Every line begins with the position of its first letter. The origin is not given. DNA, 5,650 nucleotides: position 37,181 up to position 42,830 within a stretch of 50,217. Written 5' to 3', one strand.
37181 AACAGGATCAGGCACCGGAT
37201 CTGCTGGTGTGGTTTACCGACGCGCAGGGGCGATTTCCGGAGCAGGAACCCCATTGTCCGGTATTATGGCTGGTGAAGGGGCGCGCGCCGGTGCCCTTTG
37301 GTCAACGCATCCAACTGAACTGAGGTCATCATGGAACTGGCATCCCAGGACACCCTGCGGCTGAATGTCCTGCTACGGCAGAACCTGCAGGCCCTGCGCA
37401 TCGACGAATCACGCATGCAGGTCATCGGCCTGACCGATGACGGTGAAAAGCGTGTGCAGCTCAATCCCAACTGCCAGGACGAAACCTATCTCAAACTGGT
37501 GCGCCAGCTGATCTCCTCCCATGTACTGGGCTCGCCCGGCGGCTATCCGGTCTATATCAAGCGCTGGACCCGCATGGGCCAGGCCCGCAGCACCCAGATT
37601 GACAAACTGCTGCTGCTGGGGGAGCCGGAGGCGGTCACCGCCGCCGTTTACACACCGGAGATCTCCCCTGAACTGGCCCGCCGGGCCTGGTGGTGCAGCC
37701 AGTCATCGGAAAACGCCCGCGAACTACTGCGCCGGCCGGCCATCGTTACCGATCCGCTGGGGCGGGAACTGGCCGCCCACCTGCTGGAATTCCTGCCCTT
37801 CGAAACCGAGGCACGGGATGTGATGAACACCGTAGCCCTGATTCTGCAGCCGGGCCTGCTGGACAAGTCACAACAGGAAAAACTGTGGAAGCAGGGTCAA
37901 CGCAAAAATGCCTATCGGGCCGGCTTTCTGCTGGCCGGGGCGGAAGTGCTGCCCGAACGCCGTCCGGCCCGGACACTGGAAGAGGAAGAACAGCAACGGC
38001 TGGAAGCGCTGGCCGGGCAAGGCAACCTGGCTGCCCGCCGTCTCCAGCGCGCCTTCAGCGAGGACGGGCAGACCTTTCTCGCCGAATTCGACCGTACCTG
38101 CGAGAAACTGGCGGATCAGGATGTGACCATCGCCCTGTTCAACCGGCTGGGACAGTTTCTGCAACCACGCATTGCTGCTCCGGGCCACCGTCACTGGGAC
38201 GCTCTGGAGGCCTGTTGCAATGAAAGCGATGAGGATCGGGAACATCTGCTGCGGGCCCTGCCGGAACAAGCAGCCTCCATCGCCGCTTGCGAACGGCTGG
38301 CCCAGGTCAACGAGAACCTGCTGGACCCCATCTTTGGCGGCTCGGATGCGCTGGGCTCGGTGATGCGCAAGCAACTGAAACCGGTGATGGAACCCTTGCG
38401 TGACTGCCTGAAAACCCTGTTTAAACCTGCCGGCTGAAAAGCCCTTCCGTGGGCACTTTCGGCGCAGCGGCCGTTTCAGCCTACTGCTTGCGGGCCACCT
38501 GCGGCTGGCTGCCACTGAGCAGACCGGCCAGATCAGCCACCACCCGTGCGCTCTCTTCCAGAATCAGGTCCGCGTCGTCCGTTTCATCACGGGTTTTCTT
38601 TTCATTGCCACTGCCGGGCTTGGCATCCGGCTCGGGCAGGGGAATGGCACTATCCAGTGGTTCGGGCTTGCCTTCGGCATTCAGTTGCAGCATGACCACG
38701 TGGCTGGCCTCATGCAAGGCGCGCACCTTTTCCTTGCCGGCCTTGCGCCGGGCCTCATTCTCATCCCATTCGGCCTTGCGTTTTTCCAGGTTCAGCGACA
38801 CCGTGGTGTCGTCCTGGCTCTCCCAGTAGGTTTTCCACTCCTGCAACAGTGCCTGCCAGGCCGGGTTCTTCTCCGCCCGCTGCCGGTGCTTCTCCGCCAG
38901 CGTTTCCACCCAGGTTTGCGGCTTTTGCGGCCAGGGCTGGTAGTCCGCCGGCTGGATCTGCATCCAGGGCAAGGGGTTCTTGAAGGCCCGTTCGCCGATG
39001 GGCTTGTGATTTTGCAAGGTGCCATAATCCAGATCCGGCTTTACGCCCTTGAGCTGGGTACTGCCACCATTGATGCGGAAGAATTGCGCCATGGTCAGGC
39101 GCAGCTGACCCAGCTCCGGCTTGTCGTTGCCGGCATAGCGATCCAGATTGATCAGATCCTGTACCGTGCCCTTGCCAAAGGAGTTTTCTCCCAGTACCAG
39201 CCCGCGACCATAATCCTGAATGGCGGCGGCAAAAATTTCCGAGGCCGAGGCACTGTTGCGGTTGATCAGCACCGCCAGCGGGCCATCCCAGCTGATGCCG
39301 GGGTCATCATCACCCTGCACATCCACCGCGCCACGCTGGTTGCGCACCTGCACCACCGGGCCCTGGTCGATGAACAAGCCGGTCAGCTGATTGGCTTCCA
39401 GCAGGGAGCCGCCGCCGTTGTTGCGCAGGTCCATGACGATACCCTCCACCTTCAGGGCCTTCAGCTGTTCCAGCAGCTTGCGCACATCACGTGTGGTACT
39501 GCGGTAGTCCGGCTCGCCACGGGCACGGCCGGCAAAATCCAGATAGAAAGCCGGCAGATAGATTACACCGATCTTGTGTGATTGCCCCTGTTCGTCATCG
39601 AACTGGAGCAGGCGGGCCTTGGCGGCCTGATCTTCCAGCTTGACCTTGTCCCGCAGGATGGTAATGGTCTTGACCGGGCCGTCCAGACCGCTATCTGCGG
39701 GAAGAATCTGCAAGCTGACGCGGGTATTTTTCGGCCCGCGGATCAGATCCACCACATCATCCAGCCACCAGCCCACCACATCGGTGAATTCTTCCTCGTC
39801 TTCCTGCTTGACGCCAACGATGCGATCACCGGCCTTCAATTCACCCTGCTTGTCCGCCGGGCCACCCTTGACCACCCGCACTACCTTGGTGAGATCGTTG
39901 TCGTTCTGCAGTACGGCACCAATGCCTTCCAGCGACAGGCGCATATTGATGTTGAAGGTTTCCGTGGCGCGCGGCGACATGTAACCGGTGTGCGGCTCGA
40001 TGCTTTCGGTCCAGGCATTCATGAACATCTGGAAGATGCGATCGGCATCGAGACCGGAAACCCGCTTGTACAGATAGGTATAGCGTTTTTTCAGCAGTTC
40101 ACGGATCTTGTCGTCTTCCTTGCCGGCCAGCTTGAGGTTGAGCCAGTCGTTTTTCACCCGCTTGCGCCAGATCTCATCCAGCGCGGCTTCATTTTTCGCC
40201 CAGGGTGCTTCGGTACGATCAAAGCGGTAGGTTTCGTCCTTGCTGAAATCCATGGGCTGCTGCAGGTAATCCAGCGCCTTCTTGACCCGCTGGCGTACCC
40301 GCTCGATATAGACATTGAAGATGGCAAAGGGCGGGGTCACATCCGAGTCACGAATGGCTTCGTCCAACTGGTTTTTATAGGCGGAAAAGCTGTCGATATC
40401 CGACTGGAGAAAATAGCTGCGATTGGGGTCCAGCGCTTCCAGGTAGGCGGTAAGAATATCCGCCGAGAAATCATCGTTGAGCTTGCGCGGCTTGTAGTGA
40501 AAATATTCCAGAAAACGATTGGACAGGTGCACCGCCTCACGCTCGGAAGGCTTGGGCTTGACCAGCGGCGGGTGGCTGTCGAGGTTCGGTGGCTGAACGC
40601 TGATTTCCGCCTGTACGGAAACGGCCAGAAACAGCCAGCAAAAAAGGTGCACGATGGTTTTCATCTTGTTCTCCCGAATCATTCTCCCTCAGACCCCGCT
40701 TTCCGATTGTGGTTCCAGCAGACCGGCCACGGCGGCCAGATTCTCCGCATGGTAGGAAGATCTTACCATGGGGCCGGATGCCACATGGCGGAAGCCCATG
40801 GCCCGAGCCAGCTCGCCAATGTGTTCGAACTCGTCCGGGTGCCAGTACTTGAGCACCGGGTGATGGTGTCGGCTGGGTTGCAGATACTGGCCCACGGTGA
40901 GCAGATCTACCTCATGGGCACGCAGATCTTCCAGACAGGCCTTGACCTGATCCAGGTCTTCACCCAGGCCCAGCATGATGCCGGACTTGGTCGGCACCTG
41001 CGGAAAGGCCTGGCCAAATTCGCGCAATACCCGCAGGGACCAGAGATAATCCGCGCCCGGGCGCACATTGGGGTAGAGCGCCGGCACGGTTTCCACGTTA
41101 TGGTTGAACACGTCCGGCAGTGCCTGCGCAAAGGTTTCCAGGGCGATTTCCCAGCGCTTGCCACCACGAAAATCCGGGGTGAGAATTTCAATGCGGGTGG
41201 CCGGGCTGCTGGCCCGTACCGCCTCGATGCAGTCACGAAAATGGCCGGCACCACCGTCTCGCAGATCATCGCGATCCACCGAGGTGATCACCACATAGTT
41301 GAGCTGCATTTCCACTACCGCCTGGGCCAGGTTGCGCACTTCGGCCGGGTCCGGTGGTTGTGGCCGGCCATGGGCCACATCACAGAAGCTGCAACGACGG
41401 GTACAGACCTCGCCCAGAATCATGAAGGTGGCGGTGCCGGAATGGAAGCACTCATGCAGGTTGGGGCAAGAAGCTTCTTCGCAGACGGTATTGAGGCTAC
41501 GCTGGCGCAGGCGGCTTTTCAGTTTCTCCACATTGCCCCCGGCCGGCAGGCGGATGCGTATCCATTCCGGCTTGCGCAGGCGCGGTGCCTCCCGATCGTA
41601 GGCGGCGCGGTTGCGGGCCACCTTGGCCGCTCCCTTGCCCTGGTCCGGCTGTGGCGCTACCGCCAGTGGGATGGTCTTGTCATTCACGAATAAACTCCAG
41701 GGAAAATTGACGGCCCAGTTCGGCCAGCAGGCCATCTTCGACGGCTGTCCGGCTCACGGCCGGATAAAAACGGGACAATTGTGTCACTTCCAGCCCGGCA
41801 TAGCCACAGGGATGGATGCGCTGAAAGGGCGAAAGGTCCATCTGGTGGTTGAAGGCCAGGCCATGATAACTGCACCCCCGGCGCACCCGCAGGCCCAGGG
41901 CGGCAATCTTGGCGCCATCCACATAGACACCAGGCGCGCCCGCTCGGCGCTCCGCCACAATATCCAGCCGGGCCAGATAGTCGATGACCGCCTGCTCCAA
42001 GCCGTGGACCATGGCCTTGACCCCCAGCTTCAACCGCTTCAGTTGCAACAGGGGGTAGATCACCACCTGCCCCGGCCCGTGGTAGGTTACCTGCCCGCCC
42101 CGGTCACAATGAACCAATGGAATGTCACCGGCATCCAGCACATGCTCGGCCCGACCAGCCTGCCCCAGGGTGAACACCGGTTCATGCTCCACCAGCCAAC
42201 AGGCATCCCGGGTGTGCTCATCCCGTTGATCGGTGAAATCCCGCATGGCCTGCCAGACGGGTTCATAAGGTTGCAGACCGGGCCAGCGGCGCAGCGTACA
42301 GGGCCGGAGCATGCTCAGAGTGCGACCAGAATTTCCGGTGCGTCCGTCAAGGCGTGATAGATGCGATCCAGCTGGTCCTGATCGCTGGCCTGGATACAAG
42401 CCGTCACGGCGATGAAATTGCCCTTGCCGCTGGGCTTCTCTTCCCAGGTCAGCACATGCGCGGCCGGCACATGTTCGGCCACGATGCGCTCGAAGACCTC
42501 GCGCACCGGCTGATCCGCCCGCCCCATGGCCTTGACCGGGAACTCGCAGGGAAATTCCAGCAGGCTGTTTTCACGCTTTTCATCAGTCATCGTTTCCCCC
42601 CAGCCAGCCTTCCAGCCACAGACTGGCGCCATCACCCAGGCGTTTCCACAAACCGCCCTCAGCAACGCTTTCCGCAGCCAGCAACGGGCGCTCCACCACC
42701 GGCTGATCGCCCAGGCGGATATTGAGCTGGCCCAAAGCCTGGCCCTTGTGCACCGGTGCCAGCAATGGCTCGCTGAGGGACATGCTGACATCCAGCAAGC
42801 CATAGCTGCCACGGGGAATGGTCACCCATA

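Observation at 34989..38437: Compact three-gene MoxR AAA+ / HExxH-VWA / unknown-protein operon: candidate uncharacterised ATP-driven metalloprotease or metal-insertion system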

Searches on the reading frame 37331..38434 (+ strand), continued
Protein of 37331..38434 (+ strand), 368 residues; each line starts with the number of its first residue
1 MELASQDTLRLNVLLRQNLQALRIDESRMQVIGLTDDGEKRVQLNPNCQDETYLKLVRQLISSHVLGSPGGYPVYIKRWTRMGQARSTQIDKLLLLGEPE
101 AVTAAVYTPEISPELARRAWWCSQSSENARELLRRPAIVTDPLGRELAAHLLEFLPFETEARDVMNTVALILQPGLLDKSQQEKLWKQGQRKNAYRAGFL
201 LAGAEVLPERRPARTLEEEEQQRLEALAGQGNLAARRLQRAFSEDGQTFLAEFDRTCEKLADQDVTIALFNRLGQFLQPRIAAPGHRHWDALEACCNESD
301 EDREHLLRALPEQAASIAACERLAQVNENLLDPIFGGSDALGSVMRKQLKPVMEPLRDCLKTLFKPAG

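Call 46: find_encoding_contigs(protein=P0004, flank=10000, max_places=1)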
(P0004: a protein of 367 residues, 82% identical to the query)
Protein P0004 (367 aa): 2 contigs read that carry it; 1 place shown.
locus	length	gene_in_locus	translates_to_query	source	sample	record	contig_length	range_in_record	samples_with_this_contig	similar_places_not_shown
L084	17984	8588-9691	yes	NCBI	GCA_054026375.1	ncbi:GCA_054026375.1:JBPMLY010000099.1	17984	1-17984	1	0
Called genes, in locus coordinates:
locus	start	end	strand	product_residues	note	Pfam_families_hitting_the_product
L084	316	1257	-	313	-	PF13531:SBP_bac_11, PF01547:SBP_bac_1 (faint)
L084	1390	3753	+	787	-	PF00912:Transgly, PF17092:PCB_OB, PF00905:Transpeptidase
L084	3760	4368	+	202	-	-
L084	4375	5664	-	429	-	PF00285:Citrate_synt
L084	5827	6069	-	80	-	PF01197:Ribosomal_L31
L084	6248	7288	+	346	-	PF00004:AAA (weak), PF07728:AAA_5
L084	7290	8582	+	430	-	PF13203:DUF2201_N, PF09967:DUF2201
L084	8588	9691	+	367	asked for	-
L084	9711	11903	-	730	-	PF17804:TSP_NTD, PF00595:PDZ, PF17820:PDZ_6 (faint), PF03572:Peptidase_S41, PF11818:DUF3340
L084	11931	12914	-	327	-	PF16881:LIAS_N, PF04055:Radical_SAM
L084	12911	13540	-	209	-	PF21948:LplA-B_cat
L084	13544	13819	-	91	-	PF04359:DUF493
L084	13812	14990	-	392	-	PF00768:Peptidase_S11, PF13354:Beta-lactamase2, PF07943:PBP5_C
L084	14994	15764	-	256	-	PF03330:DPBB_1, PF05036:SPOR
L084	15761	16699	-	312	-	PF13406:SLT_2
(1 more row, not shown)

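Call 88: search_protein_representatives(alignment_id=A1)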
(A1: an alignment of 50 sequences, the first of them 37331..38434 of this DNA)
Query: 50 sequences, 373 profile positions. Proteins with E-value up to 0.001 (for the whole library): 541; up to 1e-10: 423; up to 1e-30: 248. The best 150 are listed.
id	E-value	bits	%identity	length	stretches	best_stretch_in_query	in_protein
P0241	2.6e-161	553.4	-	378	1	1-370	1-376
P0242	9.8e-158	541.7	-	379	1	1-371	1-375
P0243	7.2e-156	535.5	-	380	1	1-370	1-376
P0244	6.6e-153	525.8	-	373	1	1-370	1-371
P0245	1.2e-152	525.0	-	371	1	1-369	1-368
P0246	1.6e-152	524.5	-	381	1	2-371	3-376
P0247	5.4e-151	519.5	-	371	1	1-370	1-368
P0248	2.0e-145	501.1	-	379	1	1-371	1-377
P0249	2.3e-144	497.7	-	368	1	1-369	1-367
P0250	4.0e-144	496.9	-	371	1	1-371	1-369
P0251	1.1e-143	495.5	-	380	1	2-371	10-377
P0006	1.3e-142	491.9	-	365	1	1-370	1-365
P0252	1.0e-141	488.9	-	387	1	2-370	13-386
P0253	3.3e-141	487.3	-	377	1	2-371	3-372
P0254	1.6e-140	485.0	-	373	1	1-370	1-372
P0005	2.0e-135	468.2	-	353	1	1-370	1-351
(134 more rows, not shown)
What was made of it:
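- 37331..38437 (+): Gene 3: DsrS orthologue. It has an N-terminal three-stranded sheet followed by an all-alpha body, and no known fold match. The family is small: 541 representatives among 1.84 billion proteins, all stand-alone (call 88).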

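Call 90: find_encoding_contigs(protein=P0025, flank=8000, max_places=2)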
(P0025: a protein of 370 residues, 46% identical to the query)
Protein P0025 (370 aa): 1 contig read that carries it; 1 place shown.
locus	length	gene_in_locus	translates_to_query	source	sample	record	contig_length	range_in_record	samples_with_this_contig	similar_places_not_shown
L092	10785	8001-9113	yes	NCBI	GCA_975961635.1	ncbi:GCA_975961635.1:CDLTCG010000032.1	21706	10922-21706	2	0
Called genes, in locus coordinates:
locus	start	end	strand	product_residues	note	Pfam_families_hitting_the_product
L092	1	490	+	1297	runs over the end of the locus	PF18076:FGAR-AT_N, PF18072:FGAR-AT_linker, PF02769:AIRS_C, PF22689:FGAR-AT_PurM_N-like, PF02769:AIRS_C, PF13507:GATase_5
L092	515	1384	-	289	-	-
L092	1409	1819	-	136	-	-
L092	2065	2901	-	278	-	PF12974:Phosphonate-bd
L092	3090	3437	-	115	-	-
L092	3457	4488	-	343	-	PF00034:Cytochrom_C (faint), PF03150:CCP_MauG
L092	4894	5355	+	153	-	PF00034:Cytochrom_C, PF13442:Cytochrome_CBB3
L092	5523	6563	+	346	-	PF00004:AAA, PF07728:AAA_5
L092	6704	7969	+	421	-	PF13203:DUF2201_N, PF09967:DUF2201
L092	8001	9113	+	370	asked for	-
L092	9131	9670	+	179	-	-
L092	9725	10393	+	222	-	PF00702:Hydrolase, PF12710:HAD, PF13419:HAD_2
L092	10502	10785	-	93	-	?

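Call 95: fold_search(model_id=the predicted structure, library=viral)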
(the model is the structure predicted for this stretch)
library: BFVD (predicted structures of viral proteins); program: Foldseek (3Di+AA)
matches with E <= 10: 241; with E <= 0.001: 0
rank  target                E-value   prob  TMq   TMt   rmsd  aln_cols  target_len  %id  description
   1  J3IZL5                6.7e-01  0.16  0.19  0.19  21.5       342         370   10  (no name in the UniProt tables at hand)
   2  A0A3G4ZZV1            7.3e-01  0.12  0.19  0.20  16.6       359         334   10  Uncharacterized protein [Harvfovirus sp.]
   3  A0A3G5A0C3            7.7e-01  0.08  0.15  0.12  19.6       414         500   10  Uncharacterized protein [Harvfovirus sp.]
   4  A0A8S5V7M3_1          8.7e-01  0.06  0.12  0.07  23.1       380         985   12  Uncharacterized protein [CrAss-like virus sp. ctUXy6]
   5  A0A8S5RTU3            9.1e-01  0.51  0.10  0.21   8.4        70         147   13  (no name in the UniProt tables at hand)
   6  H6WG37                9.5e-01  0.13  0.20  0.19  13.6       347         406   11  Uncharacterized protein [Cyanophage S-TIM5]
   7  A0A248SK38            9.5e-01  0.08  0.17  0.12  19.1       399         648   10  (no name in the UniProt tables at hand)
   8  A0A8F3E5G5            1.0e+00  0.66  0.08  0.39   9.4        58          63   21  Uncharacterized protein [Streptomyces phage TaidaOne]
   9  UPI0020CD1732         1.0e+00  0.96  0.15  0.56   3.2        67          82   18  (no name look-up for this kind of identifier)
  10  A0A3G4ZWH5            1.0e+00  0.09  0.16  0.15  18.8       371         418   10  Uncharacterized protein [Faunusvirus sp.]
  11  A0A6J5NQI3            1.1e+00  0.33  0.24  0.35  13.0       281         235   12  Leucine rich repeat variant [uncultured Caudovirales phage]
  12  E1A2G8                1.1e+00  0.25  0.11  0.17  13.4       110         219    8  Uncharacterized protein [Aeromonas phage phiAS5]
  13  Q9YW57                1.1e+00  0.25  0.27  0.24  13.2       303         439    8  Uncharacterized protein [Melanoplus sanguinipes entomopoxvirus]
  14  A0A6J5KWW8            1.2e+00  0.90  0.13  0.54   4.7        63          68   14  Uncharacterized protein [uncultured Caudovirales phage]
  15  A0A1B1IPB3            1.2e+00  0.05  0.12  0.10  18.5       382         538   11  (no name in the UniProt tables at hand)
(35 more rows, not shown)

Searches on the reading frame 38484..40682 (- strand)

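Call 44: search_protein_families(library=pfam, proteins=[window:38484-40682:-], max_evalue=0.00001)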
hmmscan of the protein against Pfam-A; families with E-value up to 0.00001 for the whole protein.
window:38484-40682:- (733 aa): 5 families
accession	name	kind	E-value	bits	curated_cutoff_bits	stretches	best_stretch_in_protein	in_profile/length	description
PF17804.6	TSP_NTD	-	4.8e-65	219.7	26.4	1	57-238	4-188/188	Tail specific protease N-terminal domain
PF03572.23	Peptidase_S41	-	2.5e-44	151.2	24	1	370-551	1-163/165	Peptidase family S41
PF11818.13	DUF3340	-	3.2e-29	102.5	28.6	1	559-719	3-154/155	C-terminal domain of tail specific protease (DUF3340)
PF00595.29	PDZ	-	8.5e-10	39.3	23.2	1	246-326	5-80/81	PDZ domain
PF17820.7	PDZ_6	-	1.2e-06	28.6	27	0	267-326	2-52/54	PDZ domain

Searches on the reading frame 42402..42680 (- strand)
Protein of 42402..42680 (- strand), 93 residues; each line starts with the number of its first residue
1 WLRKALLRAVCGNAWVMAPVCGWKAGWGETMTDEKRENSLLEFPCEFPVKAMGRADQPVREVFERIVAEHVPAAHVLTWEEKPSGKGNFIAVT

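Call 44: search_protein_families(library=pfam, proteins=[window:42402-42680:-], max_evalue=0.00001)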
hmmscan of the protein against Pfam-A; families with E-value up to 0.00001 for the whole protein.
window:42402-42680:- (93 aa): 1 family
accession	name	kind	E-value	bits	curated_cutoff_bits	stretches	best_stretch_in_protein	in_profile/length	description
PF04359.20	DUF493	-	1.5e-11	45.1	24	1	39-93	2-56/84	Protein of unknown function (DUF493)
